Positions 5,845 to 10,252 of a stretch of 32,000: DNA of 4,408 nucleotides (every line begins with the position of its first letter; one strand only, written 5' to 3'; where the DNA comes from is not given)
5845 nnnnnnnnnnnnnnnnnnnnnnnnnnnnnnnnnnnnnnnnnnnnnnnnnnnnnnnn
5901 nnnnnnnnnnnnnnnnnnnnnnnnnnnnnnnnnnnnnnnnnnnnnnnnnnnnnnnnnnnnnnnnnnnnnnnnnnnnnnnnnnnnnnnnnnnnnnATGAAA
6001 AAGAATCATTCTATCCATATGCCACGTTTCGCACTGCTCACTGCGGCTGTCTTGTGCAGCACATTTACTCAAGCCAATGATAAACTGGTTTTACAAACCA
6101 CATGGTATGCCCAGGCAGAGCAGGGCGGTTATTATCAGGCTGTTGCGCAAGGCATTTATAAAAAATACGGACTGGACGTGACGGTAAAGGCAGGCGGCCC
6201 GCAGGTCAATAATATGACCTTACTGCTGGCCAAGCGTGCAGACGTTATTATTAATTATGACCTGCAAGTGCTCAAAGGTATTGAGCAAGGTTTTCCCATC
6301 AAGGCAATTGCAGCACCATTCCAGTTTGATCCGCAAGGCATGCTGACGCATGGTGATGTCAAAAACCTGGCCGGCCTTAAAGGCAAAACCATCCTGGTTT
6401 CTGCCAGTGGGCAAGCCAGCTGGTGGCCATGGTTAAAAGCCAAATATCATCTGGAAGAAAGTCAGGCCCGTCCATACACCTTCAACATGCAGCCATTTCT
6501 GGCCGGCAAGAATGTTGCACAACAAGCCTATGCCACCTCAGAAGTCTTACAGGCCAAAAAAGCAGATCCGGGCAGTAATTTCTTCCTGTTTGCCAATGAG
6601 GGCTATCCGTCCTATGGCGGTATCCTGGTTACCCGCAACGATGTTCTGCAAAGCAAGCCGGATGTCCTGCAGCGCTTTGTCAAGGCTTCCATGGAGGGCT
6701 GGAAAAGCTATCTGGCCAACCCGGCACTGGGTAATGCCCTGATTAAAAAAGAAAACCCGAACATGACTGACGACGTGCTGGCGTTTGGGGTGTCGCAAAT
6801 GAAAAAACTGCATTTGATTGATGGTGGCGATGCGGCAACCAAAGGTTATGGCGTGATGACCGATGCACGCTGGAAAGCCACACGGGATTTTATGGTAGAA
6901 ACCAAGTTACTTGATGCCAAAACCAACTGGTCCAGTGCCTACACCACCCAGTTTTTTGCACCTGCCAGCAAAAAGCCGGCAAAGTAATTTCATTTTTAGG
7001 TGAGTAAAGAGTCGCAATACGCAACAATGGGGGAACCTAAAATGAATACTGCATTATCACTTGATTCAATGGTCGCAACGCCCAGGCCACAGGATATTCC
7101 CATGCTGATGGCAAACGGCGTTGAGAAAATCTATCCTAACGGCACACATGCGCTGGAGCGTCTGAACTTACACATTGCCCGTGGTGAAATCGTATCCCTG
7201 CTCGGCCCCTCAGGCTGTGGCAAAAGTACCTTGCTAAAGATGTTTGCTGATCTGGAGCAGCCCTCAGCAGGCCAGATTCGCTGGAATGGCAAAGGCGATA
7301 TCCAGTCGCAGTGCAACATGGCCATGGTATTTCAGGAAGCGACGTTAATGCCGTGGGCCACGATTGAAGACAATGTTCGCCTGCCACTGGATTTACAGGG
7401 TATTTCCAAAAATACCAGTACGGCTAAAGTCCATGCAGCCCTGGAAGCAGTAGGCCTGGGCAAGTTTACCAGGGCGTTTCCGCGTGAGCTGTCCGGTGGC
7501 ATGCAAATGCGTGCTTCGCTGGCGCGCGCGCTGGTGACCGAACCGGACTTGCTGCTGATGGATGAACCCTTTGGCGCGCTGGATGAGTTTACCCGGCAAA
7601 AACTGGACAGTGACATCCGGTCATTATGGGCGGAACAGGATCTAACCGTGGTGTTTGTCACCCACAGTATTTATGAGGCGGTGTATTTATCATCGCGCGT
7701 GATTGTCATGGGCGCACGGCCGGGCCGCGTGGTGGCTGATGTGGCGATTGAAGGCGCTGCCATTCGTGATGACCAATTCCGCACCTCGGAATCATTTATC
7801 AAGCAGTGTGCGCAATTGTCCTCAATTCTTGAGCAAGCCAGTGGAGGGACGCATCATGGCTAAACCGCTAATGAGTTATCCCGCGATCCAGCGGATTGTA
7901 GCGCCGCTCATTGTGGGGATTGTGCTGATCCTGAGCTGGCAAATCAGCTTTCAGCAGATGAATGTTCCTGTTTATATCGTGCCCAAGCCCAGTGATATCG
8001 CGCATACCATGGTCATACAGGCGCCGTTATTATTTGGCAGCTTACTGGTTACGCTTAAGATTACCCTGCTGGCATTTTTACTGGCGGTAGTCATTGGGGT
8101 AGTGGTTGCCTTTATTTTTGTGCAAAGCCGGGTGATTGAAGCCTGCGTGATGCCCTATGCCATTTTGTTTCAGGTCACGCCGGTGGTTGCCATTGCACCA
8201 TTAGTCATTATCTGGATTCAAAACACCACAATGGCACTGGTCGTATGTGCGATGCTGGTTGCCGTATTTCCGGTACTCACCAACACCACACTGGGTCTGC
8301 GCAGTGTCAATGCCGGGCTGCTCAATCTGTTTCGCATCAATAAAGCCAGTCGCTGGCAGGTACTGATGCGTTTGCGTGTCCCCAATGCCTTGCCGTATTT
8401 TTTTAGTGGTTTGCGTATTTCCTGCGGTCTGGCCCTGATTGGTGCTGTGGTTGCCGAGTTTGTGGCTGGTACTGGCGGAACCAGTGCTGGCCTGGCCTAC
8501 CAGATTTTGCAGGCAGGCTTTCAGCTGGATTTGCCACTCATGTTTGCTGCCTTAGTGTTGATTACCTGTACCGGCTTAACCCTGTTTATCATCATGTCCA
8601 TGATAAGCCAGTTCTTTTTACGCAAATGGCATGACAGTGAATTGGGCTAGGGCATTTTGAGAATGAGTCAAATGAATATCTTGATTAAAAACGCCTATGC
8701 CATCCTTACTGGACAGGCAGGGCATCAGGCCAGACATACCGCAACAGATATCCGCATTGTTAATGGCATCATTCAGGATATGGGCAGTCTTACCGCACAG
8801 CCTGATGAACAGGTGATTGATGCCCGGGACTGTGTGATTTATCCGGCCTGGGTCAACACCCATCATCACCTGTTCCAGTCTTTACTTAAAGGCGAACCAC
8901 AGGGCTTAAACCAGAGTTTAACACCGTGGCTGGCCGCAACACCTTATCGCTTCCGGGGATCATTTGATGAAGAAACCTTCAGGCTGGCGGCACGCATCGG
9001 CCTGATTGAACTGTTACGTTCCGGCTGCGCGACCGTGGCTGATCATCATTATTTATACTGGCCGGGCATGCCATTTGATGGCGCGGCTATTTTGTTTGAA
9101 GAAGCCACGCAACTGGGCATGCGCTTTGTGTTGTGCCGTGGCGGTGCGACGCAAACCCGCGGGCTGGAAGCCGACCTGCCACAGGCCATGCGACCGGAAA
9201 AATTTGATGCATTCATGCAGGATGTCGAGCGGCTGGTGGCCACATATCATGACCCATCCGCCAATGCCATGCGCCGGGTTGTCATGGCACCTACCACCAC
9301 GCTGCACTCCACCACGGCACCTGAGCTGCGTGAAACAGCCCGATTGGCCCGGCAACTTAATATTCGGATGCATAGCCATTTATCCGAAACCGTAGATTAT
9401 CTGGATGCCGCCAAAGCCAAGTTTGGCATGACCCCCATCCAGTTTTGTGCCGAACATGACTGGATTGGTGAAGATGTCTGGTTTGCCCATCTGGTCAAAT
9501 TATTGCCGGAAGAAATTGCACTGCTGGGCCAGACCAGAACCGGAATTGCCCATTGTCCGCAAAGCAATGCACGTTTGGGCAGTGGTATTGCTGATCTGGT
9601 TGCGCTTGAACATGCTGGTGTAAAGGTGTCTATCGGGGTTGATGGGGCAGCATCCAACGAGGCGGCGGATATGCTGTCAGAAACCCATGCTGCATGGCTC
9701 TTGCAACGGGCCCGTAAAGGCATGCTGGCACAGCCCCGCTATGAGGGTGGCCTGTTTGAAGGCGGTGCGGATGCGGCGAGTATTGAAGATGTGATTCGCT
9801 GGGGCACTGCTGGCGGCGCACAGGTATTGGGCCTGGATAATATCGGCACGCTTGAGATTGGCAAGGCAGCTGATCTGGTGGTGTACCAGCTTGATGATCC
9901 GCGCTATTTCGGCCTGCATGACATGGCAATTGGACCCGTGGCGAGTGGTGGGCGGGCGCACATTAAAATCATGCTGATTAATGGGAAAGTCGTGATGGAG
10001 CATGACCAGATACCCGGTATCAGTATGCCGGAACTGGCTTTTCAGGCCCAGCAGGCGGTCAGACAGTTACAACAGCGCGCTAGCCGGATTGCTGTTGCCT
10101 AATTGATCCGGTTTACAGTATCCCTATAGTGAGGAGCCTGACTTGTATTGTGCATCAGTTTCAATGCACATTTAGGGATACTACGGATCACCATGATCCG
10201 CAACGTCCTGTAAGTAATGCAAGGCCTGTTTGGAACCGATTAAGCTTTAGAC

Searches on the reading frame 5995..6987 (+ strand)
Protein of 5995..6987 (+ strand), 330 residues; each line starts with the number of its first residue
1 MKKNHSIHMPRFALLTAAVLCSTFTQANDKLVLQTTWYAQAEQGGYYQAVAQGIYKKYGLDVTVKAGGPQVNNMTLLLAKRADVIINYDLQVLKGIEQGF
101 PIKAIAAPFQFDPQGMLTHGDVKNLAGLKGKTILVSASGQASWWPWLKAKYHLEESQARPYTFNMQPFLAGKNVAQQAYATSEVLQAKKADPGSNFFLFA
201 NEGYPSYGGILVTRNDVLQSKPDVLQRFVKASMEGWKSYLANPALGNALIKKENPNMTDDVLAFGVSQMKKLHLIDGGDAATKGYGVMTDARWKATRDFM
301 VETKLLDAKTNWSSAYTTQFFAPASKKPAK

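Call 10: search_protein_families(library=pfam, proteins=[window:5995-6987:+])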
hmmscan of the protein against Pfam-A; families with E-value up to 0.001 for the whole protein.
window:5995-6987:+ (330 aa): 1 family
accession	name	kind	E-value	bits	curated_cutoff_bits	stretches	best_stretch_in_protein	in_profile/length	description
PF09084.16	NMT1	-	4.8e-25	89.2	20.5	1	43-244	4-214/216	NMT1/THI5 like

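Call 11: find_related_loci(query=window:5995-6987:+, collection=genome_contigs, flank=2500)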
Query window:5995-6987:+ (330 aa) in genome_contigs; peptide patterns used: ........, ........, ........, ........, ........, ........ (x = any residue, [..] = any of these).
251 stretches matched a pattern; 189 encode a relative of the query (tblastn E <= 1e-3); the best 80 are kept; 80 distinct loci.
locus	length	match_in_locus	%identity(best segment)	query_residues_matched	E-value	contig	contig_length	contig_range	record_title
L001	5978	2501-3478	80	1-326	2e-180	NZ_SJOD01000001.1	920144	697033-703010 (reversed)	Acinetobacter sp. ANC 4178 Contig1, whole genome shotgun sequence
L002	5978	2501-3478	79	1-326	6e-180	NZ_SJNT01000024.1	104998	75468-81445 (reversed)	Acinetobacter sp. ANC 4910 Contig24, whole genome shotgun sequence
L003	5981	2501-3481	78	1-327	1e-178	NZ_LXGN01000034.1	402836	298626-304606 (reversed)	Acinetobacter guerrae strain AC 1271 contig_4, whole genome shotgun sequence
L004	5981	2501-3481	78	1-327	6e-178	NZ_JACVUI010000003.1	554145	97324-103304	Acinetobacter sp. S54 NODE_3_length_554145_cov_45.096346, whole genome shotgun sequence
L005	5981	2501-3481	77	1-327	2e-177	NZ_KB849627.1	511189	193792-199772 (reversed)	Acinetobacter baylyi DSM 14961 = CIP 107474 acMah-supercont1.5, whole genome shotgun sequence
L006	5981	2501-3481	78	1-327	4e-177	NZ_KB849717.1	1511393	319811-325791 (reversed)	Acinetobacter ursingii DSM 16037 = CIP 107286 acLZr-supercont1.7, whole genome shotgun sequence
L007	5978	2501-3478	80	1-326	6e-177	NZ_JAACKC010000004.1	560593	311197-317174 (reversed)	Acinetobacter kanungonis strain PS-1 scaffold4_size560593, whole genome shotgun sequence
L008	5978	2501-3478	79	1-326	1e-176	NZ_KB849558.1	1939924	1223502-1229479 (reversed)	Acinetobacter venetianus RAG-1 = CIP 110063 acLse-supercont1.3, whole genome shotgun sequence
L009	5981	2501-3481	77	1-327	1e-175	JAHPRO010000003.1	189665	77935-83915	Acinetobacter sp. WU_MDCI_Axc73 NODE_3_length_189665_cov_60.459333, whole genome shotgun sequence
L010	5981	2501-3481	77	1-327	9e-176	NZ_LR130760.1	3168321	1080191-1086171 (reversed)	Acinetobacter ihumii strain Marseille-P8049, whole genome shotgun sequence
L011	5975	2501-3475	79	1-326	2e-175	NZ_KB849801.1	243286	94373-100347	Acinetobacter haemolyticus CIP 64.3 = MTCC 9819 strain CIP 64.3 acLrj-supercont1.12, whole genome shotgun sequence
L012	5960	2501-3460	79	1-320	2e-175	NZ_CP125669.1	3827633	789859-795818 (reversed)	Acinetobacter corruptisaponis strain KCTC 92772 chromosome, complete genome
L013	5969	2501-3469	78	1-323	1e-175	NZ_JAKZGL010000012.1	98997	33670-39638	Acinetobacter sp. NIPH 2699 contig00012, whole genome shotgun sequence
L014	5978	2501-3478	79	1-326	2e-173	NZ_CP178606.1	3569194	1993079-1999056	Acinetobacter sp. A7.4 chromosome, complete genome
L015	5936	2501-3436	79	13-324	9e-171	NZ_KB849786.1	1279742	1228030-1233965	Acinetobacter pittii ATCC 19004 = CIP 70.29 acLZE-supercont1.10, whole genome shotgun sequence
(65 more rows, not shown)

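Call 33: search_protein_families(library=ncbifam, proteins=[window:5995-6987:+], max_evalue=0.00001)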
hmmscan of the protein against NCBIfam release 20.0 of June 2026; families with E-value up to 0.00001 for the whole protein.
window:5995-6987:+ (330 aa): 1 family
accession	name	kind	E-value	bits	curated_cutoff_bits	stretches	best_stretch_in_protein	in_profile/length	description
TIGR01728.1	SsuA_fam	subfamily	4.7e-09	35.9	163.5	1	119-321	92-289/290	aliphatic sulfonate ABC transporter substrate-binding protein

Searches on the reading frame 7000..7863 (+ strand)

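Call 10: search_protein_families(library=pfam, proteins=[window:7000-7863:+])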
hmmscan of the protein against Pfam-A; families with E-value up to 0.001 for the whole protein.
window:7000-7863:+ (287 aa): 4 families
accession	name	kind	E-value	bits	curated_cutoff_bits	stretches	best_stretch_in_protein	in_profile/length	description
PF00005.33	ABC_tran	-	2.4e-34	119.3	25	1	52-191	1-136/137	ABC transporter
PF13401.12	AAA_22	-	0.0002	22.1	27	1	63-220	6-121/130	AAA domain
PF03193.22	RsgA_GTPase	-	0.00036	20.8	30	1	49-94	94-138/174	RsgA GTPase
PF13191.12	AAA_16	-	0.0006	20.8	32.6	0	59-124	21-74/167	AAA ATPase domain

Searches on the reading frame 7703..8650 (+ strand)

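Call 10: search_protein_families(library=pfam, proteins=[window:7703-8650:+])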
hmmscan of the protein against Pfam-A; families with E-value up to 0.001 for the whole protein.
window:7703-8650:+ (315 aa): 1 family
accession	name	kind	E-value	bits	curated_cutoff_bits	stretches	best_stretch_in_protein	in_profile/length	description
PF00528.27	BPD_transp_1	-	1.3e-27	97.1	26.4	1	128-305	1-178/184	Binding-protein-dependent transport system inner membrane component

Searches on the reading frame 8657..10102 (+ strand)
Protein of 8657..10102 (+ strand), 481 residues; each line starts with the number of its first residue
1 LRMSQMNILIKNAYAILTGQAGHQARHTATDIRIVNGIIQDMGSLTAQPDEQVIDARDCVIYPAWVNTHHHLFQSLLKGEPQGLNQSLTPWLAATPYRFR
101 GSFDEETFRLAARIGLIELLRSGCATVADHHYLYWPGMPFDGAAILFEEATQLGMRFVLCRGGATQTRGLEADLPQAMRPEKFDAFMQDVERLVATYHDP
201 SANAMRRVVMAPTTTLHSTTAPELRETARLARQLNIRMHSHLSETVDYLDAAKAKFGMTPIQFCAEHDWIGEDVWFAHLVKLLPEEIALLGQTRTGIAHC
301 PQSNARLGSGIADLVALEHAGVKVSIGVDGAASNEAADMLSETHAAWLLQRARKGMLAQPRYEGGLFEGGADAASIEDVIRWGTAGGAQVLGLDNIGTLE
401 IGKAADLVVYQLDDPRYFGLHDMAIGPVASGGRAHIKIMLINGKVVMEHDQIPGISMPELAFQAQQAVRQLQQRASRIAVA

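Call 10: search_protein_families(library=pfam, proteins=[window:8657-10102:+])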
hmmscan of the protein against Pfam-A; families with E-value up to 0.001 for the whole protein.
window:8657-10102:+ (481 aa): 2 families
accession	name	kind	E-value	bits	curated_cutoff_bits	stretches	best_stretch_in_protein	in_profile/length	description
PF01979.26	Amidohydro_1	-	3.3e-51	175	25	1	60-446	1-345/345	Amidohydrolase family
PF07969.17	Amidohydro_3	-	1.8e-10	41.3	29.7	1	283-413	317-446/472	Amidohydrolase family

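Call 33: search_protein_families(library=ncbifam, proteins=[window:8657-10102:+], max_evalue=0.00001)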
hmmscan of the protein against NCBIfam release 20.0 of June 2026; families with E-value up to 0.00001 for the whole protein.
window:8657-10102:+ (481 aa): 38 families (the best 25 are shown)
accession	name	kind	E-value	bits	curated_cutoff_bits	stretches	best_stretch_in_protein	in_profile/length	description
NF009059.0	PRK12393.1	equivalog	2.7e-237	787.9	543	1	4-475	3-459/460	amidohydrolase family protein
NF006055.0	PRK08203.1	equivalog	1.4e-120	402.9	532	1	5-475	3-454/455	8-oxoguanine deaminase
NF005557.0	PRK07228.1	equivalog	1.2e-65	222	522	1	7-476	2-442/445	5'-deoxyadenosine deaminase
NF004701.0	PRK06038.1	equivalog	2.6e-54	184.6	609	1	5-475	3-430/432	N-ethylammeline chlorohydrolase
NF006549.0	PRK09045.1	equivalog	6.1e-51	173.4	540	1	3-473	5-441/444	TRZ/ATZ family hydrolase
NF006252.0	PRK08393.1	equivalog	5.6e-47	160.7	617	1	6-452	1-404/424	N-ethylammeline chlorohydrolase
NF006681.0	PRK09229.1-2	equivalog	7.7e-46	156.7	362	1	26-458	18-437/451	formimidoylglutamate deiminase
NF012037.0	PRK15493.1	equivalog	1e-40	139.9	779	1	51-472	47-434/435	bifunctional S-methyl-5'-thioadenosine deaminase/S-adenosylhomocysteine deaminase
NF006056.0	PRK08204.1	subfamily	4.1e-40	137.9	391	1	7-476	4-445/449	hypothetical protein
NF005211.0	PRK06687.1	equivalog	2.4e-37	128.7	703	1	207-412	182-373/419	TRZ/ATZ family protein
NF004801.0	PRK06151.1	subfamily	3.2e-37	128.5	416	1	48-475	43-466/491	chlorohydrolase family protein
TIGR02022.1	hutF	equivalog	7.5e-36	123.8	413.05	1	37-462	27-446/455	formimidoylglutamate deiminase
TIGR02967.1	guan_deamin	equivalog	1.8e-35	122.7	375.4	1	38-412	15-362/401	guanine deaminase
NF005540.0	PRK07203.1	equivalog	6.9e-35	120.5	444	1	8-474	2-441/444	putative aminohydrolase SsnA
NF006679.0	PRK09228.1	subfamily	1.7e-33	116.1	351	1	36-412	38-387/433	guanine deaminase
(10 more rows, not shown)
